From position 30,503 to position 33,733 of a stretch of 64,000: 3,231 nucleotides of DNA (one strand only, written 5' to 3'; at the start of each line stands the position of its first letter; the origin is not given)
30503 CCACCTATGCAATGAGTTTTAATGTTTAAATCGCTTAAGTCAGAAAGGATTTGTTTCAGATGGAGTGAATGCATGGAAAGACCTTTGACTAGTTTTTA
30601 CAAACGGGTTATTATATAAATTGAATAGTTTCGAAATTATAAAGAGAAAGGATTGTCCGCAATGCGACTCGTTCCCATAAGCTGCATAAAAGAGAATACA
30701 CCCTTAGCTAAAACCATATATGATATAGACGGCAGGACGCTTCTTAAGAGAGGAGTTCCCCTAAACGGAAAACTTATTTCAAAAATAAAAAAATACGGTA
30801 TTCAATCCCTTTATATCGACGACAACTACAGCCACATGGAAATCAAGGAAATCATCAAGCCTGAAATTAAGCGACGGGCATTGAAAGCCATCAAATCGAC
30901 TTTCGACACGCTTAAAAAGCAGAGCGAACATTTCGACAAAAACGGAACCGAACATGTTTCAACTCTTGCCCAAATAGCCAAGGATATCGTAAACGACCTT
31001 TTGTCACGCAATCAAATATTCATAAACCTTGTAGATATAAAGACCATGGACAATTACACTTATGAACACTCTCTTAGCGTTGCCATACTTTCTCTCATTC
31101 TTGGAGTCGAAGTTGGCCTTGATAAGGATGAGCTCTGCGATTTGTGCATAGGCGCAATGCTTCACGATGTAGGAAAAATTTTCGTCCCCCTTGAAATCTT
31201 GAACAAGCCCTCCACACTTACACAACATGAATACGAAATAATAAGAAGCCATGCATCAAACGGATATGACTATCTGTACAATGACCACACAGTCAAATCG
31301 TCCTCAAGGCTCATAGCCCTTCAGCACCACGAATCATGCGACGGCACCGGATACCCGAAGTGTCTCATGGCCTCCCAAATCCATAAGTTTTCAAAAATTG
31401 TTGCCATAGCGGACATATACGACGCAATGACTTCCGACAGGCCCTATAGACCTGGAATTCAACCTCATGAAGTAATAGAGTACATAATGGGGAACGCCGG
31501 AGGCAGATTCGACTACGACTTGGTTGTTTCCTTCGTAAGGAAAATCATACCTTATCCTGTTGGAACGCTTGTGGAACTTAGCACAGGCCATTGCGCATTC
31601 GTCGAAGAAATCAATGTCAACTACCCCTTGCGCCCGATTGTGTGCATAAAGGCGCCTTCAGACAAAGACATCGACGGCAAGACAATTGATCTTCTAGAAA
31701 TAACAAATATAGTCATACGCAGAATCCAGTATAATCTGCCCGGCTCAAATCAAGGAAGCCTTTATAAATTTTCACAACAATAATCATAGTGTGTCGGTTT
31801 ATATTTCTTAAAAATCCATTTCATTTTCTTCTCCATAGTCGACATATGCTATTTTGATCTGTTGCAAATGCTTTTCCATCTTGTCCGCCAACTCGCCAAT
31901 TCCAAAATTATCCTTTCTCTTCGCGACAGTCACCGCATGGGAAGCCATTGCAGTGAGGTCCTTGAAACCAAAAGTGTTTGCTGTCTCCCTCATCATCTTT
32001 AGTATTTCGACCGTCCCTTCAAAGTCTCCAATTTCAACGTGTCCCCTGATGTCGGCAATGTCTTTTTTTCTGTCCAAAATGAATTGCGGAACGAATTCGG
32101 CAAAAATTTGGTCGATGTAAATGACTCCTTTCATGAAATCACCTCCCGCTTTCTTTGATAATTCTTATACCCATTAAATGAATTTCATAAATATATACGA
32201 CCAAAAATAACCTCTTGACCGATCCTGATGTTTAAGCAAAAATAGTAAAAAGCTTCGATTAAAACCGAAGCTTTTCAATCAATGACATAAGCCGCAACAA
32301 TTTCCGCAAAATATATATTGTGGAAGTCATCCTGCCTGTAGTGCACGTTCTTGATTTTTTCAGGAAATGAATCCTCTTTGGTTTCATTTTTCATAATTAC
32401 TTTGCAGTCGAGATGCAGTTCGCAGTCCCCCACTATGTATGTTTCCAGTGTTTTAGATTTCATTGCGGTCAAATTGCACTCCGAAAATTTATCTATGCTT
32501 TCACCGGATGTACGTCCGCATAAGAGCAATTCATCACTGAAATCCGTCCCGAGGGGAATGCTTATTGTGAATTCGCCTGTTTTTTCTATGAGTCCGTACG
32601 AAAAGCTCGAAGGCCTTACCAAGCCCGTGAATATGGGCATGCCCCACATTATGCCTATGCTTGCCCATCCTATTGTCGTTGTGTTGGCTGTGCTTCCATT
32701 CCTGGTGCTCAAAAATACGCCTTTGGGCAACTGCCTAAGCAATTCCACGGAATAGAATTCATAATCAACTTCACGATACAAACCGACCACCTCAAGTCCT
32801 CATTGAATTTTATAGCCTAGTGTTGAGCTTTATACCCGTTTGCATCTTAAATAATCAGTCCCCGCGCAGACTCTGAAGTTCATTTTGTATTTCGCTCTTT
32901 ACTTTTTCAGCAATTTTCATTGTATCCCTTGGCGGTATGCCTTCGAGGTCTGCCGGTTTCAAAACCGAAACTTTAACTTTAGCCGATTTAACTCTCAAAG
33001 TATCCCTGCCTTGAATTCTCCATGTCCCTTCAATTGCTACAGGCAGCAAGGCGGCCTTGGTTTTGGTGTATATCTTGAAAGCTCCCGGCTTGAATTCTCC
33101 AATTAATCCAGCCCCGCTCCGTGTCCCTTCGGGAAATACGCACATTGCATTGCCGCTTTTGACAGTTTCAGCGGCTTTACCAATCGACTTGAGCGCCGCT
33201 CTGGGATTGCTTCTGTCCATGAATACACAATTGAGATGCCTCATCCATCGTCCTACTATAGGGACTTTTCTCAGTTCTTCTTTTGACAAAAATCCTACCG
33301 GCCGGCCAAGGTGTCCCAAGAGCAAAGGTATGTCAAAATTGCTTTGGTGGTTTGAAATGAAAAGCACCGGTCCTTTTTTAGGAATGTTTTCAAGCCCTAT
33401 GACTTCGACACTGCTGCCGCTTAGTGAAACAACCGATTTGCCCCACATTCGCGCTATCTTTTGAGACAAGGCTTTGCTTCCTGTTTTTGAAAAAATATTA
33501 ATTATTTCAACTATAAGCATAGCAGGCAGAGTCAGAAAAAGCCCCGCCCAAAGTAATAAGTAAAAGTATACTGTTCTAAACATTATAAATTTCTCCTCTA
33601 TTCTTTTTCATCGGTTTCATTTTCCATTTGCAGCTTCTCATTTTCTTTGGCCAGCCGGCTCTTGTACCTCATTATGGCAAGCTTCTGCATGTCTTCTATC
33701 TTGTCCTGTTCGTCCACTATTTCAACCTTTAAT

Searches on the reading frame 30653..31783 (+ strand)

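Call 31: search_protein_families(library=pfam, proteins=[window:30653-31783:+], max_evalue=0.001)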
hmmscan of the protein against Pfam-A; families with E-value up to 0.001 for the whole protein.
window:30653-31783:+ (376 aa): 2 families
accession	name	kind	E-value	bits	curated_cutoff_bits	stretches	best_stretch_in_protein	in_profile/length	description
PF13487.12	HD_5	-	4.1e-27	95.4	27.2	1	134-289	12-169/170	HD domain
PF01966.28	HD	-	4.5e-15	56.4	22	1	136-259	1-116/116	HD domain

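Call 49: search_protein_families(library=ncbifam, proteins=[window:30653-31783:+], max_evalue=0.01)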
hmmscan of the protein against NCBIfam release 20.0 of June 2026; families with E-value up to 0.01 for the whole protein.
window:30653-31783:+ (376 aa): 3 families
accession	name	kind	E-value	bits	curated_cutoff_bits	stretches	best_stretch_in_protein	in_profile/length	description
NF053512.1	nitric_RR_NosR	exception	2.8e-27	95.8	400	1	100-296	158-352/422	response regulator c-di-GMP phosphodiesterase, NosR family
TIGR00277.1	HDIG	domain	2.9e-05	23.9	27.6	1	135-213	4-70/84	HDIG domain-containing metalloprotein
NF005519.0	PRK07152.1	equivalog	8.9e-05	21.6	315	1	97-255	159-305/361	nicotinate-nucleotide adenylyltransferase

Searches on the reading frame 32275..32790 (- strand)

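Call 32: search_protein_families(library=pfam, proteins=[window:32275-32790:-], max_evalue=0.001)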
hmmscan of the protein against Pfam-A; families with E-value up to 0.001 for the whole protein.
window:32275-32790:- (171 aa): 1 family
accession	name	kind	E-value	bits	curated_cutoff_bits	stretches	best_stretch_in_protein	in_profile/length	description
PF01613.24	Flavin_Reduct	-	3.2e-12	47.2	27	1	19-170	2-134/153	Flavin reductase like domain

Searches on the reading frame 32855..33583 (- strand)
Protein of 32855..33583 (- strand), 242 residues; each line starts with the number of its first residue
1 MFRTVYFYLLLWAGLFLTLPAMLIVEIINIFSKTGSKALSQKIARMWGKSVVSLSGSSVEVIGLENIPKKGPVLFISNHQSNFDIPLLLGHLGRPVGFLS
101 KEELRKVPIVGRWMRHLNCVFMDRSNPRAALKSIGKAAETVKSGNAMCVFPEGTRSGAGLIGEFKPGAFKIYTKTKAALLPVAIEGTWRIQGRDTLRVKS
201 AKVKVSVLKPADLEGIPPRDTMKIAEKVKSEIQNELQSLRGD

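Call 32: search_protein_families(library=pfam, proteins=[window:32855-33583:-], max_evalue=0.001)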
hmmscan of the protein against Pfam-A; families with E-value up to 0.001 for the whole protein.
window:32855-33583:- (242 aa): 1 family
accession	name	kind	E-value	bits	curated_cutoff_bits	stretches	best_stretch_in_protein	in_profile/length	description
PF01553.26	Acyltransferase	-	1.6e-32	112.5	23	1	59-184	2-131/132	Acyltransferase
